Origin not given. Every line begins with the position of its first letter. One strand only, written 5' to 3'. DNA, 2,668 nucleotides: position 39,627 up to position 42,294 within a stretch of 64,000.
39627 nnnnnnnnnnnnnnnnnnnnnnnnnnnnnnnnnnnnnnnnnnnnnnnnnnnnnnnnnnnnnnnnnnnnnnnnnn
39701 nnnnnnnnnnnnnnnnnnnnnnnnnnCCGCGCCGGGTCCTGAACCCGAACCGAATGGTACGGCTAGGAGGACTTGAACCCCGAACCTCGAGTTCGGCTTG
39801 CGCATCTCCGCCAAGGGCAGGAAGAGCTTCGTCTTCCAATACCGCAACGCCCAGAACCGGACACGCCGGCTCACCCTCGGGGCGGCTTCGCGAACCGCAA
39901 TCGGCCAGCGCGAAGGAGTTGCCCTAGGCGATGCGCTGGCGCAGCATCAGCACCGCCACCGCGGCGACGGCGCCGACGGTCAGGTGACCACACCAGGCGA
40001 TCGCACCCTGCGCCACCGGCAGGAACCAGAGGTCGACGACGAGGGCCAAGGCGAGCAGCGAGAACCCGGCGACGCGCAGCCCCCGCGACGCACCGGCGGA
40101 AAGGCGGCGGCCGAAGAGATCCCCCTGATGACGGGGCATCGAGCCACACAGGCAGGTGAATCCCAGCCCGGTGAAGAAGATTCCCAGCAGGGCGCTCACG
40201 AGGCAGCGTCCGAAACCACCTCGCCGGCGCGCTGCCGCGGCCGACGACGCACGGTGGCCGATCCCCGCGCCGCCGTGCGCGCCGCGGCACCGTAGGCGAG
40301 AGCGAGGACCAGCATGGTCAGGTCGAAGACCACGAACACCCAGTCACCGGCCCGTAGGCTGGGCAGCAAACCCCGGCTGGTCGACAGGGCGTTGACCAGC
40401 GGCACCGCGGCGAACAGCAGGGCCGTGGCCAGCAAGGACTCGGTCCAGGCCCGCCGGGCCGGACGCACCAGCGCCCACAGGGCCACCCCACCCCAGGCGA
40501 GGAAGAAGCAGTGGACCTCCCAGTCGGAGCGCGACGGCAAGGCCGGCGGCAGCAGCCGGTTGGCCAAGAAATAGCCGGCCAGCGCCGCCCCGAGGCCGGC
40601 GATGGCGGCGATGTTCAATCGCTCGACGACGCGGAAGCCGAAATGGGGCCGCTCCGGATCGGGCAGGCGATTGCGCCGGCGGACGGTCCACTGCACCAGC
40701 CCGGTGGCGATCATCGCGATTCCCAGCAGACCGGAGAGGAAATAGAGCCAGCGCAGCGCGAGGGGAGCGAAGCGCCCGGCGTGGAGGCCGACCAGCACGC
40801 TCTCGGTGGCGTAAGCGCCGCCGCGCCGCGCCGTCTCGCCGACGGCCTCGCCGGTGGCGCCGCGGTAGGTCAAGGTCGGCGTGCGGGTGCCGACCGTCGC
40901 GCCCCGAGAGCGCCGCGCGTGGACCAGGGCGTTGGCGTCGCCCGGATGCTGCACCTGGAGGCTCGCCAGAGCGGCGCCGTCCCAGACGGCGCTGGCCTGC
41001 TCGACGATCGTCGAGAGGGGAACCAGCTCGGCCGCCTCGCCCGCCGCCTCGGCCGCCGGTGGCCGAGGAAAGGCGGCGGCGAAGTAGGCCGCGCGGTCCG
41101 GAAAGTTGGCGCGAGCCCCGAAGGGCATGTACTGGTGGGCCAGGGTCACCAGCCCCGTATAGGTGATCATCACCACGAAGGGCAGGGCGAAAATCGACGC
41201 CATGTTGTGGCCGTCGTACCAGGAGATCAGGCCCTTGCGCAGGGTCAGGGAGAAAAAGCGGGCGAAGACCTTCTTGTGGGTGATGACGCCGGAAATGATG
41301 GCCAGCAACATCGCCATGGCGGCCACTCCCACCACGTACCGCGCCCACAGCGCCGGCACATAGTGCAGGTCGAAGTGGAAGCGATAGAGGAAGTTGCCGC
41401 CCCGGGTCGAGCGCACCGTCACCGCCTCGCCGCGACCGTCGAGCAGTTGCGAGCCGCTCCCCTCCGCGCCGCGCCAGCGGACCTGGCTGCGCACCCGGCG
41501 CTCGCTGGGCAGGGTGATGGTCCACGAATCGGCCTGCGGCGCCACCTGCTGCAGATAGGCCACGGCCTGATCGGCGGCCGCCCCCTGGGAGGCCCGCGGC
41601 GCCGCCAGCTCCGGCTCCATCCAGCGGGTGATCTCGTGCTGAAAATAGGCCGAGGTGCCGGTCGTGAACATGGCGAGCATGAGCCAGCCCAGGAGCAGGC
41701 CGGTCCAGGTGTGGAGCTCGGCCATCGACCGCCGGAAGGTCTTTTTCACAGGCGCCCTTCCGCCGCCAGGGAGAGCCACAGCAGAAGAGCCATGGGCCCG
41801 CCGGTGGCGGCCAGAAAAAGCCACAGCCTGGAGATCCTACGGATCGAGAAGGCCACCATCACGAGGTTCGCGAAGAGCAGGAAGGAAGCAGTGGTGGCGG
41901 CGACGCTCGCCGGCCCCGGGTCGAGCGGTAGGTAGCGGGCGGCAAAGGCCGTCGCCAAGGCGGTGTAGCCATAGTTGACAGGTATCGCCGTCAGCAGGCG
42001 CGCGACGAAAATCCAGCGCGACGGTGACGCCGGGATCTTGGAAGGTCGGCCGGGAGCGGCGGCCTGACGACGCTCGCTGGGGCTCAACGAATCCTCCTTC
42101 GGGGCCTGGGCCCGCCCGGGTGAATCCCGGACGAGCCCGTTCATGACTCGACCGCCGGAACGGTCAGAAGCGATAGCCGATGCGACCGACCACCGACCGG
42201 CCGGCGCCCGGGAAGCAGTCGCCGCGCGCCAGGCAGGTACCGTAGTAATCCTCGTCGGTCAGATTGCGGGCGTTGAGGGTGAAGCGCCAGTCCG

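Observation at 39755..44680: A 4.9-kb iron-uptake islet bounded by tRNA-Arg(CCT) and a 40-nt direct repeat of its 3' end, with an integrase remnant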

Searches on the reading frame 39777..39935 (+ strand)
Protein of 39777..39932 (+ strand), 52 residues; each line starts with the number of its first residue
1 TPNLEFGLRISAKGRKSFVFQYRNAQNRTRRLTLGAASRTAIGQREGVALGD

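Call 5: search_protein_families(library=pfam, proteins=[window:39777-39932:+], max_evalue=0.01)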
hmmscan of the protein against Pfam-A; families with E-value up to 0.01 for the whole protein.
window:39777-39932:+ (52 aa): 1 family
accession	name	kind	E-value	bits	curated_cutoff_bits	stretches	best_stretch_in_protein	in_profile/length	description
PF13356.12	Arm-DNA-bind_3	-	2.3e-05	24.9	27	1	6-38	23-52/83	Arm DNA-binding domain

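Call 28: find_homologous_proteins(query=window:39786-39935:+, max_evalue=10)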
Query seq(50 aa): no candidate shares three 5-residue words with the query. No homologue found.
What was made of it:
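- Tried and rejected: The word-index protein search found no candidate (call 28).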

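Call 30: search_protein_families(library=ncbifam, proteins=[window:39786-39935:+], max_evalue=0.1)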
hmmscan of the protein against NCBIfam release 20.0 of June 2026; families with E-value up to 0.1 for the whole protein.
seq(50 aa): 0 families

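Call 31: find_related_loci(query=window:39786-39935:+, collection=viral_contigs, flank=6000)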
Query seq(50 aa) (50 aa) in viral_contigs; peptide patterns used: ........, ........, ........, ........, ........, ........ (x = any residue, [..] = any of these).
132 stretches matched a pattern; 1 encode a relative of the query (tblastn E <= 1e-3); 1 distinct loci.
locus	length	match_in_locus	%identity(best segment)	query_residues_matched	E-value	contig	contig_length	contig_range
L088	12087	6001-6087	53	3-32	2e-7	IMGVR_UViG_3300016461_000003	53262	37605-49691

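Call 32: search_protein_families(library=phrogs, proteins=[window:39786-39935:+], max_evalue=1)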
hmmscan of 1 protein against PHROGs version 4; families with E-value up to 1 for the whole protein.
seq(50 aa): 1 family
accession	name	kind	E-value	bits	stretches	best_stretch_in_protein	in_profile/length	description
phrog_3423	-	unknown function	0.00079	20.4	1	4-32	32-59/157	-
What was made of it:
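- Tried and rejected: The PHROGs hit was to a family of unknown function (call 32).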

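Call 41: search_protein_representatives(protein=window:39786-39935:+)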
Query: 50 residues. Proteins with E-value up to 0.001 (for the whole library): 36; up to 1e-10: 4; up to 1e-30: 1. The best 36 are listed.
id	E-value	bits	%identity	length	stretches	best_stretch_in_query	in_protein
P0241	3.4e-35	131.5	33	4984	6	9-37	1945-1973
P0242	3.5e-14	66.9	42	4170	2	12-32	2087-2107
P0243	1.4e-13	65.1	37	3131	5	14-38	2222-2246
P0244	5.7e-11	57.0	37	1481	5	7-32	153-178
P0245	2.2e-09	52.1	53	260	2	3-34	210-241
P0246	2.3e-08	49.0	31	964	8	7-37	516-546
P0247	2.7e-08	48.8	41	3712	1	7-35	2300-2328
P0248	5.4e-07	44.8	42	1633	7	13-38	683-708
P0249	1.2e-06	43.7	60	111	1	3-44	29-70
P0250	3.9e-06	42.1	61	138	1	3-38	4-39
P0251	1.8e-05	40.1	66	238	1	3-37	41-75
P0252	2.9e-05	39.5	54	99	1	3-41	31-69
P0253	5.8e-05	38.5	68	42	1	3-33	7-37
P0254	6.4e-05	38.4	50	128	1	3-42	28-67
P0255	6.9e-05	38.3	60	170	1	3-37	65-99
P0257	9.9e-05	37.8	61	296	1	3-35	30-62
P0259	1.1e-04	37.6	52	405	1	3-42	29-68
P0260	1.3e-04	37.5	50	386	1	3-46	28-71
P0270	5.0e-04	35.7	51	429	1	3-41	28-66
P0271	5.6e-04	35.5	71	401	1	3-37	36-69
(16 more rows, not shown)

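Call 42: search_protein_families(library=pfam, proteins=[P0259, P0260, P0270, P0271, P0257, P0245, P0241], max_evalue=0.001)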
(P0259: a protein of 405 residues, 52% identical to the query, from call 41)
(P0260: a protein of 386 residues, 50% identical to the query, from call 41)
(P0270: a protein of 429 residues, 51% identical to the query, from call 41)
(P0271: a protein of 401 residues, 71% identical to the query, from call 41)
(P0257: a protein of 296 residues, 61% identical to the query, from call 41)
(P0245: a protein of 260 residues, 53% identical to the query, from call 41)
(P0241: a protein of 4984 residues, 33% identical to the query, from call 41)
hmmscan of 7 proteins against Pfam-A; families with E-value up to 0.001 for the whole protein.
P0259 (405 aa): 4 families
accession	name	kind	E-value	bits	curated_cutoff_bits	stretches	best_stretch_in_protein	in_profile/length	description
PF00589.27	Phage_integrase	-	9.6e-23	81.3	27.1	1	203-372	3-171/172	Phage integrase family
PF13356.12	Arm-DNA-bind_3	-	8.3e-16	58.3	27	1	4-88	1-79/83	Arm DNA-binding domain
PF14659.12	Phage_int_SAM_3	-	4.8e-06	27.1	22.6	1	97-153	1-56/58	Phage integrase, N-terminal SAM-like domain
PF22022.2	Phage_int_M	-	0.00024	21.7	27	1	99-175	2-79/96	Phage integrase central domain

P0260 (386 aa): 4 families
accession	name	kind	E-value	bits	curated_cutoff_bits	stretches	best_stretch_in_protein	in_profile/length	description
PF00589.27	Phage_integrase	-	1.1e-25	90.8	27.1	1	201-367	2-169/172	Phage integrase family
PF13356.12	Arm-DNA-bind_3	-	5.1e-17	62.2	27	1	5-87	3-79/83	Arm DNA-binding domain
PF14659.12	Phage_int_SAM_3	-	1.1e-09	38.9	22.6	1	96-153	1-57/58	Phage integrase, N-terminal SAM-like domain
PF22022.2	Phage_int_M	-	2.1e-05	25.1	27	1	99-191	3-94/96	Phage integrase central domain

P0270 (429 aa): 3 families
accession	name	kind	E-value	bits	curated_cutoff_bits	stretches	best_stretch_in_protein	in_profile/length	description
PF00589.27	Phage_integrase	-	5.8e-16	59.2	27.1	1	228-386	3-169/172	Phage integrase family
PF13356.12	Arm-DNA-bind_3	-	2.1e-14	53.8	27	1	3-90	1-82/83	Arm DNA-binding domain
PF22022.2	Phage_int_M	-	9.5e-05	23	27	0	136-214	31-91/96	Phage integrase central domain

P0271 (401 aa): 3 families
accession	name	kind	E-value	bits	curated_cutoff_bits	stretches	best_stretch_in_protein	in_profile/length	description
PF13356.12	Arm-DNA-bind_3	-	3.6e-17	62.7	27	1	14-98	4-83/83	Arm DNA-binding domain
PF00589.27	Phage_integrase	-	1.5e-14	54.6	27.1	1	226-366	16-168/172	Phage integrase family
PF22022.2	Phage_int_M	-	3.6e-05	24.3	27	1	105-179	2-77/96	Phage integrase central domain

P0257 (296 aa): 4 families
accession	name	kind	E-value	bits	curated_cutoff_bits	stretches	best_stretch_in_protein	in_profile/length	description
PF13356.12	Arm-DNA-bind_3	-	1e-17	64.4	27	1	4-93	1-83/83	Arm DNA-binding domain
PF00589.27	Phage_integrase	-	2.9e-06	27.6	27.1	1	228-274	23-69/172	Phage integrase family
PF22022.2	Phage_int_M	-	5.5e-06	27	27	1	100-185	2-88/96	Phage integrase central domain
PF14659.12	Phage_int_SAM_3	-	5e-05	23.9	22.6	1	98-148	1-50/58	Phage integrase, N-terminal SAM-like domain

P0245 (260 aa): 2 families
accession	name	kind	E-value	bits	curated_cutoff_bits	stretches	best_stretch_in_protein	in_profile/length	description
PF13356.12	Arm-DNA-bind_3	-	4.8e-21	75.1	27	2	5-92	2-83/83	Arm DNA-binding domain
PF14659.12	Phage_int_SAM_3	-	4.2e-13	49.7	22.6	1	97-155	1-57/58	Phage integrase, N-terminal SAM-like domain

P0241 (4984 aa): 15 families
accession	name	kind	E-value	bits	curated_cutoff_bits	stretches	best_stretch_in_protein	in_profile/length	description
PF00041.27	fn3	-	0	1557.2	25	38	4494-4574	2-82/84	Fibronectin type III domain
PF00147.23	Fibrinogen_C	-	2.8e-82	276.3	22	1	4762-4971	1-221/221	Fibrinogen beta and gamma chains, C-terminal globular domain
PF25059.1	FN3_DSCAM-DSCAML_C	-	1.4e-51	173.2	39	0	4288-4341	12-65/89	DSCAM/DSCAML C-terminal Fn3-like domain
PF16656.11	Pur_ac_phosph_N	-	1.1e-50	170.6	30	0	786-822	57-92/93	Purple acid Phosphatase, N-terminal domain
PF10179.15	NDNF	-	1.5e-42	145.1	27.3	0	1383-1411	88-116/127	Neuron-derived neurotrophic factor, first Fn(III) domain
PF25300.1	Fn3_Dep-1_3rd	-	8.6e-33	112.5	26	0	4502-4573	7-81/85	Dep-1 third Fn3-like domain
PF23106.1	EGF_Teneurin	-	1.5e-22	79.8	24.3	3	221-250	1-30/30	Teneurin-like EGF domain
PF25024.1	EGF_TEN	-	1.2e-20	74.6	65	1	129-262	101-234/234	Teneurin EGF domain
PF24946.1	Fn3_Dep-1_4th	-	4.7e-15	55.9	27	0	4543-4571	65-93/100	Dep-1 fourth Fn3-like domain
PF07974.19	EGF_2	-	3.9e-10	40.3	22.1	0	221-247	1-32/32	EGF-like domain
PF24902.1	Ig_NUP210_9th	-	8.9e-07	29.4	27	0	4160-4186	39-65/79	NUP210, Ig-like domain 9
PF16323.11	DUF4959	-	1.7e-05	25.5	32.9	0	2063-2147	10-94/106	Domain of unknown function (DUF4959)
PF24942.1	Fn3_Dep-1_1st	-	1.7e-05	25.2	26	0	786-816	54-84/96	Dep-1 first Fn3-like domain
PF24943.1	Fn3_Dep-1_2nd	-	6.5e-05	23.1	27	0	4547-4581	63-97/97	Dep-1 second Fn3-like domain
PF25529.1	Ig_ENGASE1_C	-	0.0002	21.8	27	0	4505-4565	27-84/117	ENGASE1-like, C-terminal immunoglobulin-like domain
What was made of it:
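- The best phmmer hits are giant fn3-repeat proteins (calls 41, 42).
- Tried and rejected: The top four phmmer hits of the stub are giant repeat proteins; the one I scanned, P0241, is an fn3-repeat protein (calls 41, 42).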

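Call 47: find_related_loci(query=P0271, collection=metagenome_contigs, flank=8000)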
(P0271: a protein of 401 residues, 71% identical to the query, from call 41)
Query P0271 (401 aa) in metagenome_contigs; peptide patterns used: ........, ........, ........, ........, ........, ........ (x = any residue, [..] = any of these).
200 stretches matched a pattern; 2 encode a relative of the query (tblastn E <= 1e-3); 2 distinct loci.
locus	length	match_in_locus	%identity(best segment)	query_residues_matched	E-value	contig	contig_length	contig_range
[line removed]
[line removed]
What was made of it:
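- Tried and rejected: A metagenome scan with the closest full-length integrase, P0271, gave two short and distant contigs (call 47).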

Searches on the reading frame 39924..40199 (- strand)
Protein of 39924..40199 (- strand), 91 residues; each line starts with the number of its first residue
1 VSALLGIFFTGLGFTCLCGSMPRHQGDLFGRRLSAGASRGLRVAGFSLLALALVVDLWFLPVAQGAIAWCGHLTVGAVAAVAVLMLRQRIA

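Call 5: search_protein_families(library=pfam, proteins=[window:39924-40199:-], max_evalue=0.01)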
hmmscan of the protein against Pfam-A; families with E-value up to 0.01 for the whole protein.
window:39924-40199:- (91 aa): 1 family
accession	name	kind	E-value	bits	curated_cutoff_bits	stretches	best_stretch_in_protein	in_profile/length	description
PF11804.13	DUF3325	-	7e-17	61.9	26.8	1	5-90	2-87/101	Protein of unknown function (DUF3325)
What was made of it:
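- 39924..40199 (-): DUF3325 small membrane protein, the last gene of the operon. Pfam DUF3325, E 7e-17 (call 5).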

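Call 30: search_protein_families(library=ncbifam, proteins=[window:39924-40199:-], max_evalue=0.1)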
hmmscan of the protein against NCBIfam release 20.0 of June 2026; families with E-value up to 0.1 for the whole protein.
window:39924-40199:- (91 aa): 0 families

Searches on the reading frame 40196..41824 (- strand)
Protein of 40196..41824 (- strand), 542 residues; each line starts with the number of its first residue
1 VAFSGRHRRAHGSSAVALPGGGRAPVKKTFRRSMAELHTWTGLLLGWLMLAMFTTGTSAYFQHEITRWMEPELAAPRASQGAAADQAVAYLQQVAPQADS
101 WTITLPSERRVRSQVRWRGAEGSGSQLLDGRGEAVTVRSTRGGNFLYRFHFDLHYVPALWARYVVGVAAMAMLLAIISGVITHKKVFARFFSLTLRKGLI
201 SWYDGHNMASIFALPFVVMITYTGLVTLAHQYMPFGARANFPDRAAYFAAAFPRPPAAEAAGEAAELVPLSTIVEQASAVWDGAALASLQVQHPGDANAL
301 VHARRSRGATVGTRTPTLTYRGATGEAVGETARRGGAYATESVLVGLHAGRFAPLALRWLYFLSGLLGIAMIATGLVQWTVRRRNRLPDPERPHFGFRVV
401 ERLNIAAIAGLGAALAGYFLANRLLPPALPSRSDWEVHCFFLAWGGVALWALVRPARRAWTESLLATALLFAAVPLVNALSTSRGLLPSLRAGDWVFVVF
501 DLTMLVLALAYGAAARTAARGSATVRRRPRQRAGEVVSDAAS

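Call 5: search_protein_families(library=pfam, proteins=[window:40196-41824:-], max_evalue=0.01)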
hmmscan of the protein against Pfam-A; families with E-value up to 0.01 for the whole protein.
window:40196-41824:- (542 aa): 1 family
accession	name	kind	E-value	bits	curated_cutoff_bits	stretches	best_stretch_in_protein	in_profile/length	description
PF03929.21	PepSY_TM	-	1.8e-57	195.8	28.8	1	36-382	2-295/295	PepSY-associated TM region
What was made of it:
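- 40196..41749 (-): PepSY_TM inner-membrane protein, the presumed periplasmic ferric-siderophore reductase (longest ORF runs to 41824). Pfam PepSY_TM, E 1.8e-57, full profile (call 5).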

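Call 30: search_protein_families(library=ncbifam, proteins=[window:40196-41824:-], max_evalue=0.1)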
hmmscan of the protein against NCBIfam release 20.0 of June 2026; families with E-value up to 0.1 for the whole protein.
window:40196-41824:- (542 aa): 0 families

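Call 72: search_solved_structures(query=window:40196-41749:-, max_evalue=0.01)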
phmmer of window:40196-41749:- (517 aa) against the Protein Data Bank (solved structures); distinct sequences matched with E-value up to 0.01: 0.
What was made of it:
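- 40196..41749 (-): No sequence-level PDB hit (call 72).
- Closest known: hiuABC hydroxamate xenosiderophore operon of Caulobacter crescentus. Different: The PepSY protein has no sequence-level hit to any solved structure (call 72).
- Tried and rejected: PepSY protein against solved structures: no hit (call 72).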

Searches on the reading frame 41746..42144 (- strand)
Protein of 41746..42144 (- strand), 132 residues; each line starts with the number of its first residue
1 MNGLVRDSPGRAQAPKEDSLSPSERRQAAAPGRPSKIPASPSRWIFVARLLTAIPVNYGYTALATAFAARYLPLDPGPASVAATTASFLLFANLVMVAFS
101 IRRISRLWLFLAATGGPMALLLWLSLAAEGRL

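Call 5: search_protein_families(library=pfam, proteins=[window:41746-42144:-], max_evalue=0.01)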
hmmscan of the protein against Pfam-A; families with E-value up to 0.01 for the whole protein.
window:41746-42144:- (132 aa): 0 families

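Call 30: search_protein_families(library=ncbifam, proteins=[window:41746-42144:-], max_evalue=0.1)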
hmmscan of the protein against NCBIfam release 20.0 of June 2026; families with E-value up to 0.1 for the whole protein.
window:41746-42144:- (132 aa): 0 families
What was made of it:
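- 41746..42144 (-): Small hydrophobic membrane protein, conserved in the operon, with no family assignment. No Pfam or NCBIfam hit (calls 5, 30).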
